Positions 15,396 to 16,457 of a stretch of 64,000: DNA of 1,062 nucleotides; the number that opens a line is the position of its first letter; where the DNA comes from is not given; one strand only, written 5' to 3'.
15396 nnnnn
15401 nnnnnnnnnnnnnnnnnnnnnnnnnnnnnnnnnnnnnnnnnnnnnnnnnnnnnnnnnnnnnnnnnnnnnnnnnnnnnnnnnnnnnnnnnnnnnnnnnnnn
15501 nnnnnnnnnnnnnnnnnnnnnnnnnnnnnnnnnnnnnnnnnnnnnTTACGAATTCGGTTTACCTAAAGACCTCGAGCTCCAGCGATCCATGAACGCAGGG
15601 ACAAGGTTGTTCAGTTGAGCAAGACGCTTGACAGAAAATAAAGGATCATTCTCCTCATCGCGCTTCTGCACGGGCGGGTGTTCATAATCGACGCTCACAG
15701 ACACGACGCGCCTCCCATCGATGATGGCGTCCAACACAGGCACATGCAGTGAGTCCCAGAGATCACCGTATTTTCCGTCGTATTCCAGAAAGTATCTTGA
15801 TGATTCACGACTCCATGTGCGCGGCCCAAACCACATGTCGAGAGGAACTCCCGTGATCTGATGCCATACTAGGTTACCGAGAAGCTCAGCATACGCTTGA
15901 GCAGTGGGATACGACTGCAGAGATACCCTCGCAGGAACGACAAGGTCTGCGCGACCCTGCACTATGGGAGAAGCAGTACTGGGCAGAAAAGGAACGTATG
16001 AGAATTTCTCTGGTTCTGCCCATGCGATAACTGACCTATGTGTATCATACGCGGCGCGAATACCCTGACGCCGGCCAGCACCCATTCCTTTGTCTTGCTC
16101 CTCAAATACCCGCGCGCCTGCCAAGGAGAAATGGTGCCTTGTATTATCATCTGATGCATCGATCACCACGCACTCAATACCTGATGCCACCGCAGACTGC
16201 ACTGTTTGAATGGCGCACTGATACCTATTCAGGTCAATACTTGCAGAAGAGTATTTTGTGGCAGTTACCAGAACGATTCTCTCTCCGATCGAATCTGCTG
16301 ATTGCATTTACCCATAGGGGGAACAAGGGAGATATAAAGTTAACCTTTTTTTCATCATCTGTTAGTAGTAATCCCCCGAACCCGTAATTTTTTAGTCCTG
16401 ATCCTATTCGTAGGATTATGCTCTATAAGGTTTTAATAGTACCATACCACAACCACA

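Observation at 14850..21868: Surface-glycan cluster pairing Gmd with a ColD/E1-like His-variant DegT enzyme and a canonical DegT aminotransferase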

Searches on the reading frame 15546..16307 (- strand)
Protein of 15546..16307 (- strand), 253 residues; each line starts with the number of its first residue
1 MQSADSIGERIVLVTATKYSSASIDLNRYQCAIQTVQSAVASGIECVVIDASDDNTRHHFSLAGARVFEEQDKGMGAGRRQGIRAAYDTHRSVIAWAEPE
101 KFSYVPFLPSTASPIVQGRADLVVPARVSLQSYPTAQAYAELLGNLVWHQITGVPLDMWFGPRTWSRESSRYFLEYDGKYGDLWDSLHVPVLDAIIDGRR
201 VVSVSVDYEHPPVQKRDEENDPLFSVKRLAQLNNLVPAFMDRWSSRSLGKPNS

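Call 3: search_protein_families(library=pfam, proteins=[window:15546-16307:-], max_evalue=0.01)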
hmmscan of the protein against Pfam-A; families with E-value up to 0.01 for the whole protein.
window:15546-16307:- (253 aa): 1 family
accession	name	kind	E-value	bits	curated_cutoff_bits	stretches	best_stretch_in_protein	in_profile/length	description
PF00535.33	Glycos_transf_2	-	0.0021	18.4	23.3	1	27-131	8-119/168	Glycosyl transferase family 2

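Call 4: search_protein_families(library=ncbifam, proteins=[window:15546-16307:-], max_evalue=0.01)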
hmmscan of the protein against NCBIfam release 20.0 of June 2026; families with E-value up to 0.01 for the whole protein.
window:15546-16307:- (253 aa): 2 families
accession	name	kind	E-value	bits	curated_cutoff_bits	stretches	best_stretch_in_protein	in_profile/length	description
NF041391.1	DPhHxTase_Halo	equivalog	0.00058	18.9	375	1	33-87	14-68/213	dolichyl-phosphate hexose transferase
TIGR04182.1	glyco_TIGR04182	equivalog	0.0017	17.8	325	1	41-147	24-128/293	S-layer glycoprotein N-glycosyltransferase AglJ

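Call 29: predict_structure(protein=window:15546-16307:-)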
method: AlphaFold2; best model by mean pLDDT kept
length: 253 residues; sequences in the alignment: 1
mean_pLDDT: 38.7   pTM: 0.39
mean pLDDT of the five models: 38.7, 36.0, 31.5, 29.7, 28.3
residues with pLDDT >= 90: 0; 70-90: 0; 50-70: 38; < 50: 215
segments of 3 or more residues with pLDDT < 50: 1-11, 16-33, 51-67, 89-199, 204-238, 242-253
pLDDT, mean of each block of 10 residues (from residue 1): 32 45 38 49 51 37 41 52 51 34 25 24 33 40 46 35 27 26 38 43 45 34 35 46 41 25
secondary structure, 60 per line:
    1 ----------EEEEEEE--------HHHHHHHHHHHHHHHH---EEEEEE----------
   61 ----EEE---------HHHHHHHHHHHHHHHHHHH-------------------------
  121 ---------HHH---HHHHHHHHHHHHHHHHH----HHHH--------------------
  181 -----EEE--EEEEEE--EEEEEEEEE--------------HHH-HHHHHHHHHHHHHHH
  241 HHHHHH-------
elements in order: E11-17 H26-41 E45-50 E65-67 H77-95 H136-152 H157-160 E186-188 E191-196 E199-207 H226-246
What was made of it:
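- Tried and rejected: Wasted one structure job on p253 without an alignment (pLDDT 38.7, call 29).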

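Call 38: search_protein_families(library=pfam, proteins=[window:15546-16307:-], max_evalue=10)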
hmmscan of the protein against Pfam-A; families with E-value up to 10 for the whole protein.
window:15546-16307:- (253 aa): 2 families
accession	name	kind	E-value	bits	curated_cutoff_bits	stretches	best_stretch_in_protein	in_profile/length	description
PF00535.33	Glycos_transf_2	-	0.0021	18.4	23.3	1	27-131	8-119/168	Glycosyl transferase family 2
PF15588.11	Imm10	-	0.049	14.3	28.6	1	35-77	6-48/105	Immunity protein 10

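Call 40: find_homologous_proteins(query=window:15546-16307:-, max_evalue=0.001)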
Query window:15546-16307:- (253 aa): 41 proteins with E <= 0.001 among 1111 candidates.
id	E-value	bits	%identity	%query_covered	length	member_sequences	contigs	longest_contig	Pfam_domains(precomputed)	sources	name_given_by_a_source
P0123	1.8e-166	570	100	100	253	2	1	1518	-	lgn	-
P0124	9.9e-76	272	50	94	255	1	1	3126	PF00535.33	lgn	-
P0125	4.0e-73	264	51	94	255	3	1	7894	PF00535.33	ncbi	-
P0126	5.3e-72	260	49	96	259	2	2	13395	PF00535.33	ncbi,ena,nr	ncbi:MAG: glycosyltransferase [Nanoarchaeota archaeon]|nr:glycosyltransferase [Nanoarchaeota archaeo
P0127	6.1e-71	257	47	97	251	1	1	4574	-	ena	-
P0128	1.9e-69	252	47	96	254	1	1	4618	PF00535.33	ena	-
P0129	1.3e-67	246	48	95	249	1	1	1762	-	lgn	-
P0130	4.3e-67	244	47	94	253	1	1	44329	-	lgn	-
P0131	7.6e-67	243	47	94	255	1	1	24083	-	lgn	-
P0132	1.3e-66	243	48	94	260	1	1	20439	-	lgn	-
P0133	9.7e-66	240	49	95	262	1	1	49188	-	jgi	jgi:hypothetical protein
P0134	3.7e-65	238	51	91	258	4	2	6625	-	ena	-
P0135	3.2e-64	235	48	94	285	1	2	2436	-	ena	-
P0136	4.5e-64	234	49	92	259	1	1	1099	-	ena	-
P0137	5.3e-64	234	46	96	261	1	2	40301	-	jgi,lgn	-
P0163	3.1e-42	163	42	91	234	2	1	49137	-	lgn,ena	-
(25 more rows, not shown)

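Call 43: find_encoding_contigs(protein=P0133, flank=8000, max_places=1)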
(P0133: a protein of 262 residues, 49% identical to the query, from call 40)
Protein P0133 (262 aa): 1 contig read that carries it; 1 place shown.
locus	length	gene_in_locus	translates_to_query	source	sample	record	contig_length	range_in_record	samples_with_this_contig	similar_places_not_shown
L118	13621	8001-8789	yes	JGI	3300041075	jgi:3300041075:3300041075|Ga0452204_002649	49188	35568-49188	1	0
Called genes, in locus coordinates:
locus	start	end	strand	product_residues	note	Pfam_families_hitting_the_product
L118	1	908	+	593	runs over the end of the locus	PF13522:GATase_6, PF12481:DUF3700 (weak), PF13537:GATase_7, PF00733:Asn_synthase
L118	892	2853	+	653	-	PF02366:PMT (weak), PF13231:PMT_2 (weak)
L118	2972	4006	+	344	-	PF01370:Epimerase, PF04321:RmlD_sub_bind (weak), PF16363:GDP_Man_Dehyd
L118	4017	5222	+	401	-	PF00155:Aminotran_1_2 (weak), PF01041:DegT_DnrJ_EryC1, PF01053:Cys_Met_Meta_PP (weak), PF01212:Beta_elim_lyase (weak)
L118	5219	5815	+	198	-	-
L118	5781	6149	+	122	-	-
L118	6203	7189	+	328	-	PF01073:3Beta_HSD, PF01370:Epimerase, PF02719:Polysacc_synt_2 (faint), PF07993:NAD_binding_4, PF13460:NAD_binding_10, PF16363:GDP_Man_Dehyd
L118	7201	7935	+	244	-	PF00535:Glycos_transf_2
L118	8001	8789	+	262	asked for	-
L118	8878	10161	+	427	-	PF03446:NAD_binding_2, PF03721:UDPG_MGDP_dh_N, PF00984:UDPG_MGDP_dh, PF03720:UDPG_MGDP_dh_C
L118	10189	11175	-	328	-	PF01073:3Beta_HSD, PF01370:Epimerase, PF02719:Polysacc_synt_2, PF04321:RmlD_sub_bind, PF05368:NmrA (weak), PF13460:NAD_binding_10, PF16363:GDP_Man_Dehyd, PF07993:NAD_binding_4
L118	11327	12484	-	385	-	PF13439:Glyco_transf_4, PF13579:Glyco_trans_4_4, PF20706:GT4-conflict, PF00534:Glycos_transf_1, PF13692:Glyco_trans_1_4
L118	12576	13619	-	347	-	?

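Call 44: find_encoding_contigs(protein=P0126, flank=8000, max_places=1)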
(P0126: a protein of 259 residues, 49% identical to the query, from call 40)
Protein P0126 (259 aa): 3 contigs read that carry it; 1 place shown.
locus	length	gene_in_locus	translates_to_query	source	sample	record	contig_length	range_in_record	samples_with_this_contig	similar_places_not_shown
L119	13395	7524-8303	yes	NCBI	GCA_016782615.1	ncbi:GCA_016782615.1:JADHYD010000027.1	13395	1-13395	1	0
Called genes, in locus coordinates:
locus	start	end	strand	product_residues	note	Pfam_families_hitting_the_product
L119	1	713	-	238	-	?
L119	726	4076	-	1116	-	PF00754:F5_F8_type_C (weak)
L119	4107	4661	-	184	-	-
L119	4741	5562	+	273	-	PF01944:SpoIIM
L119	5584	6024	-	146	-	-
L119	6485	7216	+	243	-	-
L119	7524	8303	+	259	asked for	PF00535:Glycos_transf_2 (weak)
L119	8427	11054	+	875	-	PF02516:STT3, PF21436:STT3-PglB_core (weak)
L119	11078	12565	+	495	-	PF10131:PTPS_related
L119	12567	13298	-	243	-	PF01209:Ubie_methyltran (faint), PF05219:DREV (faint), PF13489:Methyltransf_23, PF07021:MetW (weak), PF13847:Methyltransf_31, PF08241:Methyltransf_11, PF08242:Methyltransf_12, PF13649:Methyltransf_25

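Call 46: find_encoding_contigs(protein=P0130, flank=9000, max_places=1)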
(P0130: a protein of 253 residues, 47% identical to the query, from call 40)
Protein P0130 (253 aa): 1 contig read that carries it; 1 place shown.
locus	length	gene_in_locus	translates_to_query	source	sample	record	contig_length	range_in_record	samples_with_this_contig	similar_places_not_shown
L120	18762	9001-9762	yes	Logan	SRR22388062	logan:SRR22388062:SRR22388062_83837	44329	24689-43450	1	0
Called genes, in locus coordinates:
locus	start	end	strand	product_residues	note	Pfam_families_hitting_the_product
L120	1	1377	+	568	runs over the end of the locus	PF02366:PMT, PF13231:PMT_2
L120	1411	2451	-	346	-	PF04055:Radical_SAM, PF13186:SPASM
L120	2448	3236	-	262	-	PF04321:RmlD_sub_bind, PF01370:Epimerase, PF07993:NAD_binding_4 (faint), PF16363:GDP_Man_Dehyd (faint), PF13460:NAD_binding_10, PF01073:3Beta_HSD, PF05368:NmrA (weak), PF02719:Polysacc_synt_2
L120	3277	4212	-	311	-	PF03706:LPG_synthase_TM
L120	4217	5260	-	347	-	PF00535:Glycos_transf_2, PF10111:Glyco_tranf_2_2 (weak), PF13641:Glyco_tranf_2_3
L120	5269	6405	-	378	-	PF00534:Glycos_transf_1, PF13692:Glyco_trans_1_4, PF13524:Glyco_trans_1_2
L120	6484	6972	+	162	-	PF00908:dTDP_sugar_isom, PF05523:FdtA (weak)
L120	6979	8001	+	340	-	PF01073:3Beta_HSD, PF01370:Epimerase, PF02719:Polysacc_synt_2, PF04321:RmlD_sub_bind, PF07993:NAD_binding_4, PF16363:GDP_Man_Dehyd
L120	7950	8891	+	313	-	PF01073:3Beta_HSD, PF01370:Epimerase, PF04321:RmlD_sub_bind, PF13460:NAD_binding_10, PF16363:GDP_Man_Dehyd, PF02719:Polysacc_synt_2, PF07993:NAD_binding_4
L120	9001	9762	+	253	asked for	-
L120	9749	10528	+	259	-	PF00459:Inositol_P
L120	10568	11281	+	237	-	PF00483:NTP_transferase, PF12804:NTP_transf_3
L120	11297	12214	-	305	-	PF00535:Glycos_transf_2, PF10111:Glyco_tranf_2_2 (weak), PF13641:Glyco_tranf_2_3 (weak)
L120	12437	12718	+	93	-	-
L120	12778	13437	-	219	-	-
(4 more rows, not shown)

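Call 47: find_encoding_contigs(protein=P0137, flank=9000, max_places=1)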
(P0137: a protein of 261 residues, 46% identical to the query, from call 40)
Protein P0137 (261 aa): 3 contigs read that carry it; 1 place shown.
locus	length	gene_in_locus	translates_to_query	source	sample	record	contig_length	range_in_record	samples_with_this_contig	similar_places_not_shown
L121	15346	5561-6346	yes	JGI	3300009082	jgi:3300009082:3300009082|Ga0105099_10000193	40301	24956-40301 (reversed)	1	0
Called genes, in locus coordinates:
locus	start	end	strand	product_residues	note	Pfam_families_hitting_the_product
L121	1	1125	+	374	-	?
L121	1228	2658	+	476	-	PF02366:PMT (weak), PF13231:PMT_2 (weak)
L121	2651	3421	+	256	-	PF01209:Ubie_methyltran, PF13489:Methyltransf_23, PF13847:Methyltransf_31, PF08241:Methyltransf_11, PF08242:Methyltransf_12, PF13649:Methyltransf_25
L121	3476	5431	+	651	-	PF02366:PMT (weak), PF13231:PMT_2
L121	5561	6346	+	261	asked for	-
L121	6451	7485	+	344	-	PF01370:Epimerase, PF04321:RmlD_sub_bind (weak), PF16363:GDP_Man_Dehyd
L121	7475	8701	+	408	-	PF00155:Aminotran_1_2 (weak), PF01041:DegT_DnrJ_EryC1, PF01053:Cys_Met_Meta_PP, PF01212:Beta_elim_lyase (weak)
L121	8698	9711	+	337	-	PF01370:Epimerase, PF02719:Polysacc_synt_2 (weak), PF05368:NmrA (weak), PF01073:3Beta_HSD, PF07993:NAD_binding_4, PF13460:NAD_binding_10, PF16363:GDP_Man_Dehyd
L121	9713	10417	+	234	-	PF00535:Glycos_transf_2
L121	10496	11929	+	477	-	PF01943:Polysacc_synt, PF13440:Polysacc_synt_3, PF01554:MatE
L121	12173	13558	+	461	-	PF02310:B12-binding, PF19864:Radical_SAM_N2 (faint), PF04055:Radical_SAM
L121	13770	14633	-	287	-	PF05401:NodS, PF08003:Methyltransf_9 (faint), PF13489:Methyltransf_23, PF02353:CMAS (weak), PF13649:Methyltransf_25, PF13847:Methyltransf_31, PF08241:Methyltransf_11, PF08242:Methyltransf_12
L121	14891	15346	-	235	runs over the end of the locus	PF00483:NTP_transferase, PF12804:NTP_transf_3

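Call 48: find_encoding_contigs(protein=P0163, flank=9000, max_places=1)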
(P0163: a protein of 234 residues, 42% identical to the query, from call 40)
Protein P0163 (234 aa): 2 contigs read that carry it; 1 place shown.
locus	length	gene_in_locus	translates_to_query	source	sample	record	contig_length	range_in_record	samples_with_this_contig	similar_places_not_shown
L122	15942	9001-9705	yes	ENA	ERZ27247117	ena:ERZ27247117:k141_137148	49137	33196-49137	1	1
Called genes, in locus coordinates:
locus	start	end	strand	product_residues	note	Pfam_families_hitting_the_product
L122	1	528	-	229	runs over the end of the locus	PF02585:PIG-L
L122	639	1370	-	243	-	PF08889:WbqC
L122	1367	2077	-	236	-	PF05724:TPMT, PF01209:Ubie_methyltran, PF13489:Methyltransf_23, PF03848:TehB, PF13847:Methyltransf_31, PF08241:Methyltransf_11, PF08242:Methyltransf_12, PF13649:Methyltransf_25, +2 more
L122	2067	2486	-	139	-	PF25084:LbH_EIF2B (faint), PF14602:Hexapep_2 (faint), PF00132:Hexapep (weak)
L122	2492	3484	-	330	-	PF03102:NeuB, PF08666:SAF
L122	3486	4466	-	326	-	PF13489:Methyltransf_23, PF05219:DREV (faint), PF13847:Methyltransf_31, PF08241:Methyltransf_11, PF08242:Methyltransf_12, PF13649:Methyltransf_25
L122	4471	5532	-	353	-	PF00702:Hydrolase (weak), PF12689:Acid_PPase (weak), PF00583:Acetyltransf_1 (weak)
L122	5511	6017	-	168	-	PF13302:Acetyltransf_3, PF13420:Acetyltransf_4, PF00583:Acetyltransf_1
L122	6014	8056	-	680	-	PF02348:CTP_transf_3, PF00202:Aminotran_3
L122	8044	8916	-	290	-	PF00248:Aldo_ket_red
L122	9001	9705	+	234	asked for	-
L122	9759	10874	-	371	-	PF01041:DegT_DnrJ_EryC1, PF00155:Aminotran_1_2, PF01053:Cys_Met_Meta_PP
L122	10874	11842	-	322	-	PF00106:adh_short, PF01370:Epimerase, PF02719:Polysacc_synt_2, PF04321:RmlD_sub_bind, PF05368:NmrA, PF01073:3Beta_HSD, PF13460:NAD_binding_10, PF16363:GDP_Man_Dehyd, +1 more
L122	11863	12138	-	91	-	PF01541:GIY-YIG, PF10544:T5orf172 (weak)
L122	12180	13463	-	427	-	PF00005:ABC_tran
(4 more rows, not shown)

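Call 49: search_solved_structures(query=L118:4017-5222:+, show_alignments=1, max_evalue=1e-15)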
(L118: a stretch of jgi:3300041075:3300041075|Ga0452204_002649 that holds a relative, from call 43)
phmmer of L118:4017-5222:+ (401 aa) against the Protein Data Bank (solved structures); distinct sequences matched with E-value up to 1e-15: 55.
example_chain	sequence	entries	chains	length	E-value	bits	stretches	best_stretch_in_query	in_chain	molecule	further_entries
3bn1_A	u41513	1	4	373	9.2e-64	218.8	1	16-394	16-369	Perosamine synthetase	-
3dr7_A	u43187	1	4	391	1.1e-63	218.5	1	16-394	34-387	Putative perosamine synthetase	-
3dr4_A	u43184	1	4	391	1.6e-63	218.1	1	16-394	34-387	Putative perosamine synthetase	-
3bcx_A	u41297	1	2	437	2.3e-57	197.8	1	31-398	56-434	CDP-6-deoxy-L-threo-D-glycero-4-hexulose-3-dehydrase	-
3bb8_A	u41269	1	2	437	3.5e-56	193.9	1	31-398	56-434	CDP-4-keto-6-deoxy-D-glucose-3-dehydrase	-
7b0m_AAA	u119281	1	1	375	5e-50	173.6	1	17-222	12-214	Sugar aminotransferase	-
7b0d_A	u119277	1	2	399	3.3e-49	170.9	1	15-224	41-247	Glutamine--scyllo-inositol transaminase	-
2gms_A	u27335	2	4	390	2.4e-45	158.2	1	13-391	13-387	Putative pyridoxamine 5-phosphate-dependent dehydrase, Wbdk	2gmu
3b8x_A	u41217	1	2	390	1.8e-44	155.3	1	13-391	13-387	Pyridoxamine 5-phosphate-dependent dehydrase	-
2r0t_A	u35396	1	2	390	2.9e-44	154.6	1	13-391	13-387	Pyridoxamine 5-phosphate-dependent dehydrase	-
3gr9_A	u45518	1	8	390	5.9e-44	153.6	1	13-391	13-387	ColD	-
7l7x_AAA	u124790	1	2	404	8.5e-41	143.2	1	24-397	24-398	DegT/DnrJ/EryC1/StrS aminotransferase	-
7n63_A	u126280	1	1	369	1.1e-40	142.9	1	24-220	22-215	Putative aminotransferase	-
3frk_A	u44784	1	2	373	5.8e-40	140.5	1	27-224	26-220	QdtB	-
2c7t_A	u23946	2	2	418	1.4e-39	139.2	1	17-378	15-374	GLUTAMINE-2-DEOXY-SCYLLO-INOSOSE AMINOTRANSFERASE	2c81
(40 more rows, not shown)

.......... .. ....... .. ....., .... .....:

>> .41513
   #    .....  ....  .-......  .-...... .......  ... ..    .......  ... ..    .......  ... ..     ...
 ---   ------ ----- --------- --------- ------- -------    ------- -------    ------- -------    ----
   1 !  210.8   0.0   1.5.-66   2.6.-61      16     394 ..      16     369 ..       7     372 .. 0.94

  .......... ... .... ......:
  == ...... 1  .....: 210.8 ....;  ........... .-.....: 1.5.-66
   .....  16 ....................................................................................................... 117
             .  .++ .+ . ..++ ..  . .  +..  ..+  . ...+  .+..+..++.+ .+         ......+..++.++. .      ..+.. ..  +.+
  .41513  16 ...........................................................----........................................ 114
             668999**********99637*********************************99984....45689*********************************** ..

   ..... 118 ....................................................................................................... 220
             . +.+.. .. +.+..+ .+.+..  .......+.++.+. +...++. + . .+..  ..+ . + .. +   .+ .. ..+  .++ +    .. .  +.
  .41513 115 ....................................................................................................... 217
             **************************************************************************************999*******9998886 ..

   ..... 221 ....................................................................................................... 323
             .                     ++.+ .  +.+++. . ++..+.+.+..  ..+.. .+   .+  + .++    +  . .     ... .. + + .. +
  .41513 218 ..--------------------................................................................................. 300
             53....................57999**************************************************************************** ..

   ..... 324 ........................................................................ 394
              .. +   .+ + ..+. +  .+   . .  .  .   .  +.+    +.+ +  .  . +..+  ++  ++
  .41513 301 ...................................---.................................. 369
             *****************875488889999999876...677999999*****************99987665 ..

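Call 52: predict_structure(alignment_id=A1)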
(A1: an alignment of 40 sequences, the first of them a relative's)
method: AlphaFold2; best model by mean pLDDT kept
length: 253 residues; sequences in the alignment: 40
mean_pLDDT: 94.9   pTM: 0.91
mean pLDDT of the five models: 94.9, 94.8, 94.3, 94.2, 94.0
residues with pLDDT >= 90: 234; 70-90: 10; 50-70: 8; < 50: 1
segments of 3 or more residues with pLDDT < 50: none
pLDDT, mean of each block of 10 residues (from residue 1): 78 97 89 98 98 97 98 94 98 98 98 98 98 97 97 95 97 97 95 97 97 95 96 96 87 56
secondary structure, 60 per line:
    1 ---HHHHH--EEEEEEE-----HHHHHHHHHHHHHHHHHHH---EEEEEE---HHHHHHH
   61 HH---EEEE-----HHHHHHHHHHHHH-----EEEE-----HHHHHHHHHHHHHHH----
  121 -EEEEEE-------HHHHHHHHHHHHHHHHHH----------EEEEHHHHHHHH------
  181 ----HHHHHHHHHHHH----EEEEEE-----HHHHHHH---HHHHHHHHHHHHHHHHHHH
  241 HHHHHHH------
elements in order: H4-8 E11-17 H23-41 E45-50 H54-62 E66-69 H75-87 E93-96 H102-116 E122-127 H135-152 E163-166 H167-174 H185-196 E201-206 H212-218 H222-247
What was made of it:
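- Tried and rejected: The repeat with 40 homologues succeeded (call 52).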
